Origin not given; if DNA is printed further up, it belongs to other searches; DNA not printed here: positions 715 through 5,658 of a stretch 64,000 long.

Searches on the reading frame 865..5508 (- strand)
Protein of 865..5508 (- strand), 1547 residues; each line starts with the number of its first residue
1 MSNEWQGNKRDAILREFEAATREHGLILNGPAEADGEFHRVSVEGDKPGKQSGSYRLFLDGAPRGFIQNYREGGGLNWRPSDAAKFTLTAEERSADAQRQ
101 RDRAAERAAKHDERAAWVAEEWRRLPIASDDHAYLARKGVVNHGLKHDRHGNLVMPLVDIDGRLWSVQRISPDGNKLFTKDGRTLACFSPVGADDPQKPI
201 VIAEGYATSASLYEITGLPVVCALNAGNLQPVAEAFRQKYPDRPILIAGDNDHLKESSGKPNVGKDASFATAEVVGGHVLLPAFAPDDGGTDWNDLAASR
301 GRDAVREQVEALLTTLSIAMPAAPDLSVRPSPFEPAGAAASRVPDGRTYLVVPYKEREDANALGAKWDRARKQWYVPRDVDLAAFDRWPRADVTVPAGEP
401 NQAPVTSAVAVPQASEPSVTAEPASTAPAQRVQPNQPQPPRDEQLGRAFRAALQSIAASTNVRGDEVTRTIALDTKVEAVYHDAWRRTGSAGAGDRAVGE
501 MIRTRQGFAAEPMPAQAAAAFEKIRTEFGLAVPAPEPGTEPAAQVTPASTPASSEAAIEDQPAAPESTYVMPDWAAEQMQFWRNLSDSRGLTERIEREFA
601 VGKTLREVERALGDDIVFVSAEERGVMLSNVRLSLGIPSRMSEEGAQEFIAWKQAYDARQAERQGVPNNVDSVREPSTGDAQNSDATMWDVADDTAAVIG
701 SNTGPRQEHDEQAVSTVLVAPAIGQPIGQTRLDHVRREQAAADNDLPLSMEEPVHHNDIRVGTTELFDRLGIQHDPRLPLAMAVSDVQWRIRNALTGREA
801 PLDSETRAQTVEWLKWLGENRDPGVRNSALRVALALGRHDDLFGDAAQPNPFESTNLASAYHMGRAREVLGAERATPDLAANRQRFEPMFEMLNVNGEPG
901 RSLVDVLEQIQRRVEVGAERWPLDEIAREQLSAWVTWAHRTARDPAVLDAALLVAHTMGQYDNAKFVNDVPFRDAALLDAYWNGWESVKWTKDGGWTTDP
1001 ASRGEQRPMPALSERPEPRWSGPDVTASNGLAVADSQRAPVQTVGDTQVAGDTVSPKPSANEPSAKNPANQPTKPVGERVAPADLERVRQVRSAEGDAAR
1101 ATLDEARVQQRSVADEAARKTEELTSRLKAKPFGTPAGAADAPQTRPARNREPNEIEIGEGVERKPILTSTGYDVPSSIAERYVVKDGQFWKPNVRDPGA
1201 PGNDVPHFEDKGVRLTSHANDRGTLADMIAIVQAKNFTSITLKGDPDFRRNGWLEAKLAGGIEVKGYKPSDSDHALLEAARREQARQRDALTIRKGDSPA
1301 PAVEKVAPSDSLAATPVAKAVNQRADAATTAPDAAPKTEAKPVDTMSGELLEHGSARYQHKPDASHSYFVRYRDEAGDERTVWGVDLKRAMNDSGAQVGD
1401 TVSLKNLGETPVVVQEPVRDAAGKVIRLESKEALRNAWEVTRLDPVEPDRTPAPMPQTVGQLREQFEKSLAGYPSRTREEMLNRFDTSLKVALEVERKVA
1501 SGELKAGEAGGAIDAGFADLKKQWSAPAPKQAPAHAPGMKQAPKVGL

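Call 40: search_protein_families(library=pfam, proteins=[window:865-5508:-], max_evalue=0.01)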
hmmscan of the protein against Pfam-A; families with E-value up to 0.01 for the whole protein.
window:865-5508:- (1547 aa): 3 families
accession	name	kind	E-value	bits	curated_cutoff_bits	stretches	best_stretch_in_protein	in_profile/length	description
PF18974.5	DUF5710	-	4e-17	62.1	26.5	1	347-388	1-42/44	Domain of unknown function (DUF5710)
PF18821.6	LPD7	-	1.4e-14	54.2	27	1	1179-1280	3-90/92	Large polyvalent protein-associated domain 7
PF13362.12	Toprim_3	-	1.9e-11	44.7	27.2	1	200-303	2-95/95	Toprim domain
